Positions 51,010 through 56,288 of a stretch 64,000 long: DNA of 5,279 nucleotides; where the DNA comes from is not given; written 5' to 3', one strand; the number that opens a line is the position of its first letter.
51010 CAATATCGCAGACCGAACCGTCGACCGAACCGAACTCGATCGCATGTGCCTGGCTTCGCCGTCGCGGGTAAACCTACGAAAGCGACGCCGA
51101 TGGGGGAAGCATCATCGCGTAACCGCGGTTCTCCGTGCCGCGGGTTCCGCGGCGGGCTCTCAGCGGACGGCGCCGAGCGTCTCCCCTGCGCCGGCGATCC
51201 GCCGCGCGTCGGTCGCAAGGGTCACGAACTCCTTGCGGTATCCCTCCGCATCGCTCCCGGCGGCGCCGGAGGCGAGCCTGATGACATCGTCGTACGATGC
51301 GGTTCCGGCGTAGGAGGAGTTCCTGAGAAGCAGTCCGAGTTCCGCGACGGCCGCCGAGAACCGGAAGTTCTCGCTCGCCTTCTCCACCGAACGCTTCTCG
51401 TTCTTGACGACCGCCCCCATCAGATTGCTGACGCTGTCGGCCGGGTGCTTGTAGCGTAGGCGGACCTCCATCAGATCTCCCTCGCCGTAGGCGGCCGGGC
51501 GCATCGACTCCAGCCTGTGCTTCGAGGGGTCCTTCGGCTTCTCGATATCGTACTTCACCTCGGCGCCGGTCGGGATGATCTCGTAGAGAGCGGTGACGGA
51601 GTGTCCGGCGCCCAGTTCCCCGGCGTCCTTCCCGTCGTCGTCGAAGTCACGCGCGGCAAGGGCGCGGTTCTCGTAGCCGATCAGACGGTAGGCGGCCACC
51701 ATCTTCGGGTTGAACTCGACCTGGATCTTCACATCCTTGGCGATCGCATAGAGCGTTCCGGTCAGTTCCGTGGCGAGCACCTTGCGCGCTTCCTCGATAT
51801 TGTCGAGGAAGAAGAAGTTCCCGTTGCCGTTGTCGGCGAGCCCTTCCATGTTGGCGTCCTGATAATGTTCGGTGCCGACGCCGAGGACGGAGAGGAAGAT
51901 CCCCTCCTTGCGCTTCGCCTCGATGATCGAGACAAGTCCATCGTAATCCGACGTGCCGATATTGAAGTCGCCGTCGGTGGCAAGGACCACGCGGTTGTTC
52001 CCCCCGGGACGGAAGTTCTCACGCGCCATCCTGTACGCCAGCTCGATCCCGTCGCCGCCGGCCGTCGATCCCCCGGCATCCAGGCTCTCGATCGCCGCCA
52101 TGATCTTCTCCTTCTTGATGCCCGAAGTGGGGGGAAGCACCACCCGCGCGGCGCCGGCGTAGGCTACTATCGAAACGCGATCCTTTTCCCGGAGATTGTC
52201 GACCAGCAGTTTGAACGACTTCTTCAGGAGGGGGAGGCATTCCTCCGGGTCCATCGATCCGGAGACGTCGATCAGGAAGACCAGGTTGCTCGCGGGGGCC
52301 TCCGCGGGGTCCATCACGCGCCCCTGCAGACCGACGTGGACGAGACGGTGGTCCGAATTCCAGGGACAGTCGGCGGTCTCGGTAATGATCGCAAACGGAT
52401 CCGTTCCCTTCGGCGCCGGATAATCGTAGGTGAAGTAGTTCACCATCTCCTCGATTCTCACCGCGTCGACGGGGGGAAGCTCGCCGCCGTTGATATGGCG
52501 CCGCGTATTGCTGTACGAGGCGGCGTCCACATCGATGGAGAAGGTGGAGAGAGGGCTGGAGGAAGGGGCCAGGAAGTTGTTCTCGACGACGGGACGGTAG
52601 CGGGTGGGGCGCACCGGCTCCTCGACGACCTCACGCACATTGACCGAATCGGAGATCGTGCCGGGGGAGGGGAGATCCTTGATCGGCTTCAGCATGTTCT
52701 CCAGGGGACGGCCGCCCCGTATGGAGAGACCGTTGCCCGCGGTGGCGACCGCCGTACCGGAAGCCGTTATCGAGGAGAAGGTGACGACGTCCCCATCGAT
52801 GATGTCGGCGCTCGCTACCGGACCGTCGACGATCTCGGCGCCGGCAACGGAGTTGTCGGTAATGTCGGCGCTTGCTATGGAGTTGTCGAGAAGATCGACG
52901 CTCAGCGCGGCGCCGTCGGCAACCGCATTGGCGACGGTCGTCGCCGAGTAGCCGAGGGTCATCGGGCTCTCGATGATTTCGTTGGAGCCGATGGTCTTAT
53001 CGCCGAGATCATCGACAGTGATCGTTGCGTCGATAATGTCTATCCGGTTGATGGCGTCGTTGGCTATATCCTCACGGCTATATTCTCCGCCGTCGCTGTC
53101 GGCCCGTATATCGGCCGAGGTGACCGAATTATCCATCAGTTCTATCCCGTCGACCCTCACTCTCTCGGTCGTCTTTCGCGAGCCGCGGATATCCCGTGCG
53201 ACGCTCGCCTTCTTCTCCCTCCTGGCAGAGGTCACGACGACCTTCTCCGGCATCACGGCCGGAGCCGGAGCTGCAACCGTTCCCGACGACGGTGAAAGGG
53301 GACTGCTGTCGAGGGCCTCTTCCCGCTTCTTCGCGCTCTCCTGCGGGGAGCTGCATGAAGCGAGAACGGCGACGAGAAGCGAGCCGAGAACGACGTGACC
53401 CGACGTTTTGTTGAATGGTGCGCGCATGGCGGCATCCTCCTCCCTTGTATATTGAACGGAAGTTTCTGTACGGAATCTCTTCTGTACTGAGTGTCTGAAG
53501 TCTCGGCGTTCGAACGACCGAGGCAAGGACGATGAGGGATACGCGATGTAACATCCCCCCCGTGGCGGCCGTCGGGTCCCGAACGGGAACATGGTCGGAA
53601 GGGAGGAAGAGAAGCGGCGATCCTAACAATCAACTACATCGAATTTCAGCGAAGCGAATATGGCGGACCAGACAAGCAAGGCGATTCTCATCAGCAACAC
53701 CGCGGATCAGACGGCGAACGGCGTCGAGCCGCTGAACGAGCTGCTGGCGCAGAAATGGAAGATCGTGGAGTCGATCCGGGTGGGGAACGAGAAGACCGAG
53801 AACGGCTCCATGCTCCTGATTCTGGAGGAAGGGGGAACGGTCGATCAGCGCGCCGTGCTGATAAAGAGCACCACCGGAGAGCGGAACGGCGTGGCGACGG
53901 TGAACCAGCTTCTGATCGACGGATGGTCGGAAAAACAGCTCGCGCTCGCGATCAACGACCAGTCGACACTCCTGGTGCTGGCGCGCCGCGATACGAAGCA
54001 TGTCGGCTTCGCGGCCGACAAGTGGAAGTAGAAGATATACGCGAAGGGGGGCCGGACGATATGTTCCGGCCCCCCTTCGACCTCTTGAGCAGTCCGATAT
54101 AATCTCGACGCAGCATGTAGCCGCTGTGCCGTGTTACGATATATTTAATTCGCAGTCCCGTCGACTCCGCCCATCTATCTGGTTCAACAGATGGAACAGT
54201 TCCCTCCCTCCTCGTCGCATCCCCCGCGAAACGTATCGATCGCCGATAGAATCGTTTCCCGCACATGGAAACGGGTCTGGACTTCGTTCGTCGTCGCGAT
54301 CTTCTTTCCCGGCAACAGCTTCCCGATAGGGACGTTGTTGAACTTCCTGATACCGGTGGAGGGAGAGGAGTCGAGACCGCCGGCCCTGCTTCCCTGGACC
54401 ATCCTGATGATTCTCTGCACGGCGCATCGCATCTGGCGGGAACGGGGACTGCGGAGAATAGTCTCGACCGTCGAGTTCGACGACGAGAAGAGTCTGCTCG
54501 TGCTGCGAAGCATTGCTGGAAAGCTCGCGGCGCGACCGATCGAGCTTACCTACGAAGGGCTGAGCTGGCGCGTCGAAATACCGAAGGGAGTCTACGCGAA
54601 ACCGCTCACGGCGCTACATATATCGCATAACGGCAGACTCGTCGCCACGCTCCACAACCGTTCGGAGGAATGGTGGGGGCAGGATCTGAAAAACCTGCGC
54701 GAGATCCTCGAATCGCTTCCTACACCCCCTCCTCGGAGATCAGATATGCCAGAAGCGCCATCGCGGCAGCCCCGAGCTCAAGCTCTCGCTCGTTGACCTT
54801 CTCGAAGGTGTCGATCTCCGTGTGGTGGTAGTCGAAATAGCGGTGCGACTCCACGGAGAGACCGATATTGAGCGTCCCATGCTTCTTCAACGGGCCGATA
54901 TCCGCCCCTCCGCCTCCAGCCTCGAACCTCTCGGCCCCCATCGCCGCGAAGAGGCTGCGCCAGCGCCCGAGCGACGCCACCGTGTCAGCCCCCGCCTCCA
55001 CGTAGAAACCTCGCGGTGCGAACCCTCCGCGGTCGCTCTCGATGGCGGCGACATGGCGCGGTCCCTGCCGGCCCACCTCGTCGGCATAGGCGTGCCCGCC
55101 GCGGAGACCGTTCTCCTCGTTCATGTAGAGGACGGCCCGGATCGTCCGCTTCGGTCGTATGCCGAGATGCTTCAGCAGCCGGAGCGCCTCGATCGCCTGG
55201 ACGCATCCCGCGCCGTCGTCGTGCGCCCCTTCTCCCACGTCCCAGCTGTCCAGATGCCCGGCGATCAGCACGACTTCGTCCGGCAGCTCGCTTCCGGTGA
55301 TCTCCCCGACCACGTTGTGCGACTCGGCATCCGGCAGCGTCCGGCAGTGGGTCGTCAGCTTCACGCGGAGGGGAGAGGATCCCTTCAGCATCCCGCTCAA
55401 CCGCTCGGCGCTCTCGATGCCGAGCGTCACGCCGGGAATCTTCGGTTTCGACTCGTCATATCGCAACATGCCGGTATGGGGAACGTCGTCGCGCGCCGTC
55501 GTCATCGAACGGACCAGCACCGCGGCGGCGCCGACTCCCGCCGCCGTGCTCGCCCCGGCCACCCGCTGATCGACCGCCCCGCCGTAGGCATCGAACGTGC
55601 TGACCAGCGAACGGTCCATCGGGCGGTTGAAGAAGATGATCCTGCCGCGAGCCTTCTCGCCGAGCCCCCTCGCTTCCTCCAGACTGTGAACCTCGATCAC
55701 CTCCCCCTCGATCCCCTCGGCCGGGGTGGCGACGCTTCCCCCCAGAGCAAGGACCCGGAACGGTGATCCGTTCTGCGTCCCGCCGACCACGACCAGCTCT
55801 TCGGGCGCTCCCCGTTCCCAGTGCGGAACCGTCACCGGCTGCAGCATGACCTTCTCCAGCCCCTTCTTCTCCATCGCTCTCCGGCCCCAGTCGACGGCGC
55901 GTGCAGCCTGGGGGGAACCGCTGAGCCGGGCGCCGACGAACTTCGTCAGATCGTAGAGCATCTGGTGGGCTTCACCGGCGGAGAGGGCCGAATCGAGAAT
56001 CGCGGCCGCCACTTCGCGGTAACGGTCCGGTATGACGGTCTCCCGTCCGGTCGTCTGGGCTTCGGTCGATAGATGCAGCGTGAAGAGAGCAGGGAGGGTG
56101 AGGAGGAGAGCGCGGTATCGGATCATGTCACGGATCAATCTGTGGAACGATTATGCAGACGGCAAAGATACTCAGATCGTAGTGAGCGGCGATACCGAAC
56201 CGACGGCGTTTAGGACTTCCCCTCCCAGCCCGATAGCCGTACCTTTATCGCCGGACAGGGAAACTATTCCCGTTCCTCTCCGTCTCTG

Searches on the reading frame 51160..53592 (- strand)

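Call 56: search_protein_families(library=pfam, proteins=[window:51160-53592:-], max_evalue=0.0001)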
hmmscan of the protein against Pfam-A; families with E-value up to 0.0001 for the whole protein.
window:51160-53592:- (810 aa): 5 families
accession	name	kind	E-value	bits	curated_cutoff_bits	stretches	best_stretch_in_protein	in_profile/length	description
PF12034.13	YfbK_C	-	1.3e-65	221.4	25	1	612-798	1-183/184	Uncharacterized protein YfbK, C-terminal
PF12450.13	vWF_A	-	1.5e-38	131.1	25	1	330-419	5-94/94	von Willebrand factor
PF00092.34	VWA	-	5.1e-21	76.1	23.8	1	436-604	1-170/174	von Willebrand factor type A domain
PF13519.12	VWA_2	-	7.8e-15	55.9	27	1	437-541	1-106/107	von Willebrand factor type A domain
PF13768.12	VWA_3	-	9.6e-09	35.9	27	1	436-593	2-153/155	von Willebrand factor type A domain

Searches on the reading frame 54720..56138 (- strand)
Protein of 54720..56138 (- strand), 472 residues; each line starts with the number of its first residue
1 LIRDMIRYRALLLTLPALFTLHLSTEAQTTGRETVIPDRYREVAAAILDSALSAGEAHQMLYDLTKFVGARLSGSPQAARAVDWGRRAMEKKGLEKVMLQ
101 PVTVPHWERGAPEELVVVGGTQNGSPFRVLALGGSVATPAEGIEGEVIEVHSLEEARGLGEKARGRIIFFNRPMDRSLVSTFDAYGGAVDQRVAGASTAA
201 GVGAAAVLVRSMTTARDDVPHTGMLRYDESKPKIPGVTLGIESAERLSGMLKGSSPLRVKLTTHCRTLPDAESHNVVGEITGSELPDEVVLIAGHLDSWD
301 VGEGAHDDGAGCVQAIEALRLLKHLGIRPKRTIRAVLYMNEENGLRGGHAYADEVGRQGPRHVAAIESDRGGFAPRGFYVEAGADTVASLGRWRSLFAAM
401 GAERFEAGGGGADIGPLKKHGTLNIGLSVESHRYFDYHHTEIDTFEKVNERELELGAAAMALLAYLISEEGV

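Call 56: search_protein_families(library=pfam, proteins=[window:54720-56138:-], max_evalue=0.0001)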
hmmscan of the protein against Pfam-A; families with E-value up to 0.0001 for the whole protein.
window:54720-56138:- (472 aa): 2 families
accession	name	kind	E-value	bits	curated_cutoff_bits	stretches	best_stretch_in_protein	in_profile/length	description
PF04389.22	Peptidase_M28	-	1.3e-25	90.7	21.3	1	275-457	1-186/193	Peptidase family M28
PF01546.33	Peptidase_M20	-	3.9e-06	27.3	24.6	1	302-364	30-93/206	Peptidase family M20/M25/M40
